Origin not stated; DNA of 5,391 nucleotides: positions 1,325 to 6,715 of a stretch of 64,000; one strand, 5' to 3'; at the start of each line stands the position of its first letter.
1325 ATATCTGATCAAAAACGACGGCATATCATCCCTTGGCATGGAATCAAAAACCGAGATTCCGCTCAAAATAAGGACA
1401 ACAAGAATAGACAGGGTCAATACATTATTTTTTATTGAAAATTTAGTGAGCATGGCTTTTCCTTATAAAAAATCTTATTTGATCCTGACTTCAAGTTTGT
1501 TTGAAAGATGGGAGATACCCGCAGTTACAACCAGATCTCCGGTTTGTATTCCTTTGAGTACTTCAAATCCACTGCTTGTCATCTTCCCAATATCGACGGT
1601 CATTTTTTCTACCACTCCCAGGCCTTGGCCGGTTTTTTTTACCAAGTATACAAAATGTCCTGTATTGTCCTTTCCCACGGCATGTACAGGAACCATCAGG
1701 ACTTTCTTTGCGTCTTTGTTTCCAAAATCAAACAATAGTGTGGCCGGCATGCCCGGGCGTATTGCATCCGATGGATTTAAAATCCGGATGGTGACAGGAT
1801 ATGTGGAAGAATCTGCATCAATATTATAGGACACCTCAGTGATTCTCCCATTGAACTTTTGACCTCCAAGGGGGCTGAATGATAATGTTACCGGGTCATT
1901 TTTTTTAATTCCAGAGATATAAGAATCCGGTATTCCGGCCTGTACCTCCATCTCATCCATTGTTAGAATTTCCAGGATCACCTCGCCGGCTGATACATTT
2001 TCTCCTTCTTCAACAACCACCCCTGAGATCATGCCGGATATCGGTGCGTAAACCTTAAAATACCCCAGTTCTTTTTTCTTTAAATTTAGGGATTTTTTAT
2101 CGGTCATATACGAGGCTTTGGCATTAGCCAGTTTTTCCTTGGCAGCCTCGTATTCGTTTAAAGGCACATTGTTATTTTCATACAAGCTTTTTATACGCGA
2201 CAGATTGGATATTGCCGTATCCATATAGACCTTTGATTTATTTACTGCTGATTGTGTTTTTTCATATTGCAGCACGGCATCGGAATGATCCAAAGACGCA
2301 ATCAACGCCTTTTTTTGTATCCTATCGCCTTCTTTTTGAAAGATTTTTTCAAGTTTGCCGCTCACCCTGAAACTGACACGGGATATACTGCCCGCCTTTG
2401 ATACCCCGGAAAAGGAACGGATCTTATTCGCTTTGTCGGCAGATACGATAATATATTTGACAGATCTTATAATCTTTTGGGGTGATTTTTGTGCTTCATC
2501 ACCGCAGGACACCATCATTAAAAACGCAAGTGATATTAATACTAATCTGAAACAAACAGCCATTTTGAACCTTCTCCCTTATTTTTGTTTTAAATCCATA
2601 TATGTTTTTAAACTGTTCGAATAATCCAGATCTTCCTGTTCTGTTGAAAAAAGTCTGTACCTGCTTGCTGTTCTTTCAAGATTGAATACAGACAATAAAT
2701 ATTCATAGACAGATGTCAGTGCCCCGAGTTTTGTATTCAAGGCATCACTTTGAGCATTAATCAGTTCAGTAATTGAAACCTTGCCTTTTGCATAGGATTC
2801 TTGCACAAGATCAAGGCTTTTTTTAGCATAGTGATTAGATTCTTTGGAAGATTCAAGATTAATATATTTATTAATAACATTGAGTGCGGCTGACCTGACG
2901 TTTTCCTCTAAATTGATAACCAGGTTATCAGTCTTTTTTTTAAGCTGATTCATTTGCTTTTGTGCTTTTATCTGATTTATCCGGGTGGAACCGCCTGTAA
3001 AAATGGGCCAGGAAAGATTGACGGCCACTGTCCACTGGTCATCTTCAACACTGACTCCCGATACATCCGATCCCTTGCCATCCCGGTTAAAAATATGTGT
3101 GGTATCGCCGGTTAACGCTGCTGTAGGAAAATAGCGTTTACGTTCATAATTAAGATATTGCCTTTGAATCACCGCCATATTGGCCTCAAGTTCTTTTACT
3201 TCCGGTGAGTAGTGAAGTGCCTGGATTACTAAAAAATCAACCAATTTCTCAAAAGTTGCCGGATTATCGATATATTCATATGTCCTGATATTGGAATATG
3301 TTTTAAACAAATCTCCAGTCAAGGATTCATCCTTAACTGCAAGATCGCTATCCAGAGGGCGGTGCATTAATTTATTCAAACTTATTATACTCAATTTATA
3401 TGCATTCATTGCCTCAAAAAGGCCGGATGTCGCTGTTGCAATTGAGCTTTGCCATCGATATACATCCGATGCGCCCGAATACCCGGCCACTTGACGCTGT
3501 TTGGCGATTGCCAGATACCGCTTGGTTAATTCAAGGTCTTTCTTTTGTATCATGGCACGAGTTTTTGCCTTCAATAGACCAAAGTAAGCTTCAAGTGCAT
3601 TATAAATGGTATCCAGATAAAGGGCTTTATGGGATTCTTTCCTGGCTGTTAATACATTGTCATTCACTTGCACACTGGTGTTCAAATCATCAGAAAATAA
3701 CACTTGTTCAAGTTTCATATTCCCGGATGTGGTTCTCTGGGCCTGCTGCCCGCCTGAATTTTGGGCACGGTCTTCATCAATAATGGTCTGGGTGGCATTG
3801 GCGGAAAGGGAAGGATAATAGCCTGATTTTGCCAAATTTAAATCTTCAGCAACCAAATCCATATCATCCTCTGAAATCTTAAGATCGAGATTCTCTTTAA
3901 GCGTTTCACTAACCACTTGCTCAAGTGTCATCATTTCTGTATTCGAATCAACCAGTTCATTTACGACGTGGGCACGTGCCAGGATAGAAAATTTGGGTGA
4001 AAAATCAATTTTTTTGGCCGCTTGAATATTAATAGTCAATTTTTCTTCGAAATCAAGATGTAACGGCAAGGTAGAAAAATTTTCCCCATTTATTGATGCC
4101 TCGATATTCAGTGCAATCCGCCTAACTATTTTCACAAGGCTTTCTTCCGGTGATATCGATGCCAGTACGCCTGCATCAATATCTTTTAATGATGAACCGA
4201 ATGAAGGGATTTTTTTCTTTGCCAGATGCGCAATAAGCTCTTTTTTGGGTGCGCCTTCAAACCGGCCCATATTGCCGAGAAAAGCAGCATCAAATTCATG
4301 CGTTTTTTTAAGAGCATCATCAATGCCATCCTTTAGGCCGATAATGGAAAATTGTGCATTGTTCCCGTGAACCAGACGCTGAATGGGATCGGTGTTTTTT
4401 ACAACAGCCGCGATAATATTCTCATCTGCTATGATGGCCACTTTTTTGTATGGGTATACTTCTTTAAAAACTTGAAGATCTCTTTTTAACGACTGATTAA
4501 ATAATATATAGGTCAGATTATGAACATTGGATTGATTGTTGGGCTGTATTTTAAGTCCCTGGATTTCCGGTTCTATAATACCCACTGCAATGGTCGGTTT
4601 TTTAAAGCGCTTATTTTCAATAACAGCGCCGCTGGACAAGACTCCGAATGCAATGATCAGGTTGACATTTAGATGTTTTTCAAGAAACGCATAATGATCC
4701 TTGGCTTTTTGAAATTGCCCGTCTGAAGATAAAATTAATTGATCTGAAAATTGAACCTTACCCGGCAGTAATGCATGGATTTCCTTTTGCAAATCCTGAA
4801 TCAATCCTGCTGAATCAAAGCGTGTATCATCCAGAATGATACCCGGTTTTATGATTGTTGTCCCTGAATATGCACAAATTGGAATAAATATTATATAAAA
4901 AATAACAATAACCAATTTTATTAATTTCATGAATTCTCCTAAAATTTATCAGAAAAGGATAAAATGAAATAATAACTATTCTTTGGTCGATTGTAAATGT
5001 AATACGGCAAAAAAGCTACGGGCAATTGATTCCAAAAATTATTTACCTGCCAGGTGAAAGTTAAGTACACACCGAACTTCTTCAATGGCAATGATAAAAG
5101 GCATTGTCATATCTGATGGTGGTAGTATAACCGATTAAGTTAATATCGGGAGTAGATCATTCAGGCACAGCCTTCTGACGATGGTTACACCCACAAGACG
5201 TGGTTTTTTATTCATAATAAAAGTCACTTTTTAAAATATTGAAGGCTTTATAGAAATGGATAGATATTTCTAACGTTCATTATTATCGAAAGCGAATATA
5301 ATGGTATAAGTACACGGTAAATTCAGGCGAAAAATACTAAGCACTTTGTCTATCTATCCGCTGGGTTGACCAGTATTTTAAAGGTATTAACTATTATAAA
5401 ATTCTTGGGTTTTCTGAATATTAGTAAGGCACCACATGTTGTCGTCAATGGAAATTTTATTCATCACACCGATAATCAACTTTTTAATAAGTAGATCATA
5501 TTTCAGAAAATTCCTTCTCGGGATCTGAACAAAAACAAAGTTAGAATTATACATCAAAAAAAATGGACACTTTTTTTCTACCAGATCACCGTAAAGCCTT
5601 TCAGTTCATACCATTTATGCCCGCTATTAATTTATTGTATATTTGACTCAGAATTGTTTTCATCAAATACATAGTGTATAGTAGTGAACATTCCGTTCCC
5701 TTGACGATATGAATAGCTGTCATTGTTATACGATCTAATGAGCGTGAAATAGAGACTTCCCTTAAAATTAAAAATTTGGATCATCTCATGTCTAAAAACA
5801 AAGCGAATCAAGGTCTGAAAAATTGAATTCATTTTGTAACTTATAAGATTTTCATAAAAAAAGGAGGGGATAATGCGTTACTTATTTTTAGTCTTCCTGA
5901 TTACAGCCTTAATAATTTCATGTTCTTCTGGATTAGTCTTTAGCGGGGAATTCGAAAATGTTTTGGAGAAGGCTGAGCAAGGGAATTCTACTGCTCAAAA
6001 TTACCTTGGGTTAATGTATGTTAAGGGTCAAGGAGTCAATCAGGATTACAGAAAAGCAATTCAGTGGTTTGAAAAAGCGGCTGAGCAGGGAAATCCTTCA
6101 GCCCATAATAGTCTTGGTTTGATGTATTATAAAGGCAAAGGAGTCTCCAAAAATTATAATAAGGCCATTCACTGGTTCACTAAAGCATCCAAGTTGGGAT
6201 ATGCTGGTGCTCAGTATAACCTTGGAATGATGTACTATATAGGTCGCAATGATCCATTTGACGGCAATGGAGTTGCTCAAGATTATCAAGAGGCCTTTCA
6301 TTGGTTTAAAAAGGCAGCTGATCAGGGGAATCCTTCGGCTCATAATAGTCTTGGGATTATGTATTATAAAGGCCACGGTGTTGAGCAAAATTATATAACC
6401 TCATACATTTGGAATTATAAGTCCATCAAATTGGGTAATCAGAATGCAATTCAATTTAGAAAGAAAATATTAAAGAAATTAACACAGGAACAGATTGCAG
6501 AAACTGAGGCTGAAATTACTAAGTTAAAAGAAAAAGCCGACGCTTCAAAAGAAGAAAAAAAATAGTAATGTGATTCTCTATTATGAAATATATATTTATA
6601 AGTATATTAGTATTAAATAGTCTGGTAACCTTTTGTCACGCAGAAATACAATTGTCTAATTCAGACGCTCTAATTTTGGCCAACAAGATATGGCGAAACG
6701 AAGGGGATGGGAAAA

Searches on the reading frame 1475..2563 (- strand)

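Call 12: search_protein_families(library=pfam, proteins=[window:1475-2563:-])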
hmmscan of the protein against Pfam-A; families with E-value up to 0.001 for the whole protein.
window:1475-2563:- (362 aa): 4 families
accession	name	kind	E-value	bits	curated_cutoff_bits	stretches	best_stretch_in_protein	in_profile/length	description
PF16576.10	HlyD_D23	-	1.3e-23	83.9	30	1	60-273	19-213/214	Barrel-sandwich domain of CusB or HlyD membrane-fusion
PF13437.12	HlyD_3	-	2.7e-19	70.3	22.2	1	170-271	1-106/106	HlyD family secretion protein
PF13533.13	Biotin_lipoyl_2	-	4.8e-09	36.3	29.8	0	62-84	2-24/32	Biotin-lipoyl like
PF00364.28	Biotin_lipoyl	-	2.7e-06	27.5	22.1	0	171-199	45-73/73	Biotin-requiring enzyme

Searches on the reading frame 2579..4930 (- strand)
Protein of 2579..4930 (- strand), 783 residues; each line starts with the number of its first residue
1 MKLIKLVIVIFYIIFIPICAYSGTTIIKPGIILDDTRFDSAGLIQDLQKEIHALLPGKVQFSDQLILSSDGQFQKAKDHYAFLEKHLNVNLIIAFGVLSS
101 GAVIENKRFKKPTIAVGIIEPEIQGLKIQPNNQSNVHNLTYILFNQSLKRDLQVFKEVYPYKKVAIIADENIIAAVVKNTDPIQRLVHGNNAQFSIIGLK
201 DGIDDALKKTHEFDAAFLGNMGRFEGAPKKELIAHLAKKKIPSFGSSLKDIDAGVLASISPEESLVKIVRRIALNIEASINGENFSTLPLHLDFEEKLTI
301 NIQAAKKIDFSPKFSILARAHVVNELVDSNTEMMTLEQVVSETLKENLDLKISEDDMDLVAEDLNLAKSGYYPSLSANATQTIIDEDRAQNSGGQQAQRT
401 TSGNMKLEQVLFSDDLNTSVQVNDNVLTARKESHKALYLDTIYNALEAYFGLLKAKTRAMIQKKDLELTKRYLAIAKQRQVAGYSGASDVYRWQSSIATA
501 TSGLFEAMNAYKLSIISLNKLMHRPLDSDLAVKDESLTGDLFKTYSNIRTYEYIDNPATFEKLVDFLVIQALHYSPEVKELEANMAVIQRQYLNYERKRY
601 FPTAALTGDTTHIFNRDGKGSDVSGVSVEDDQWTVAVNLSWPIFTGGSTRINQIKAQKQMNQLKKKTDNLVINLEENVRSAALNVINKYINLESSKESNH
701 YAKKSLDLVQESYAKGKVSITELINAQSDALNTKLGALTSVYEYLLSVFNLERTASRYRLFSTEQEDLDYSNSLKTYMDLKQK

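Call 12: search_protein_families(library=pfam, proteins=[window:2579-4930:-])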
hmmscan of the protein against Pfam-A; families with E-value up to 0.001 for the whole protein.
window:2579-4930:- (783 aa): 1 family
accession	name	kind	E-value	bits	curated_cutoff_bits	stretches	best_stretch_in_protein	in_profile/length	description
PF02321.23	OEP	-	5.4e-43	147.4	22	2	569-754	6-185/187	Outer membrane efflux protein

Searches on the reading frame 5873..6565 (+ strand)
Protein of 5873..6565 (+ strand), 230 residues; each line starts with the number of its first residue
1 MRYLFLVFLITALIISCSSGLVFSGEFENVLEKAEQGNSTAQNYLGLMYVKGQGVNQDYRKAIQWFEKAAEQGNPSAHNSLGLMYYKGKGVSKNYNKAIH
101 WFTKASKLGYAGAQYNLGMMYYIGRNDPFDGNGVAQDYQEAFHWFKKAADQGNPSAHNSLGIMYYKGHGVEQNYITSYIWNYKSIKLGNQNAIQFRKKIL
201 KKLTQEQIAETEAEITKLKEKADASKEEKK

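Call 12: search_protein_families(library=pfam, proteins=[window:5873-6565:+])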
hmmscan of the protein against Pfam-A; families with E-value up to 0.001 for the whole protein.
window:5873-6565:+ (230 aa): 8 families
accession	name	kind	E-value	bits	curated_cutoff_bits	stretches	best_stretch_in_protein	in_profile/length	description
PF08238.18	Sel1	-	3.5e-42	141.8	30.7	3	40-74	2-36/36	Sel1 repeat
PF23310.1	TPR_27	-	6.7e-06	26.2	27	0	61-127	14-77/110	Plant tetratrico peptide repeats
PF07719.23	TPR_2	-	1e-05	25.7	27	0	57-71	15-29/34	Tetratricopeptide repeat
PF00515.34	TPR_1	-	6.8e-05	23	27.8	0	57-71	15-29/34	Tetratricopeptide repeat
PF12895.13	ANAPC3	-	9.6e-05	23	27.2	0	56-107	2-50/82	Anaphase-promoting complex, cyclosome, subunit 3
PF13432.12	TPR_16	-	0.00017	22.4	32.7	0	56-104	10-56/65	Tetratricopeptide repeat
PF07739.18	TipAS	-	0.00022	22.2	23.8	0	56-98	60-102/117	TipAS antibiotic-recognition domain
PF13414.12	TPR_11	-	0.00029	20.9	26.8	0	57-87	8-40/42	TPR repeat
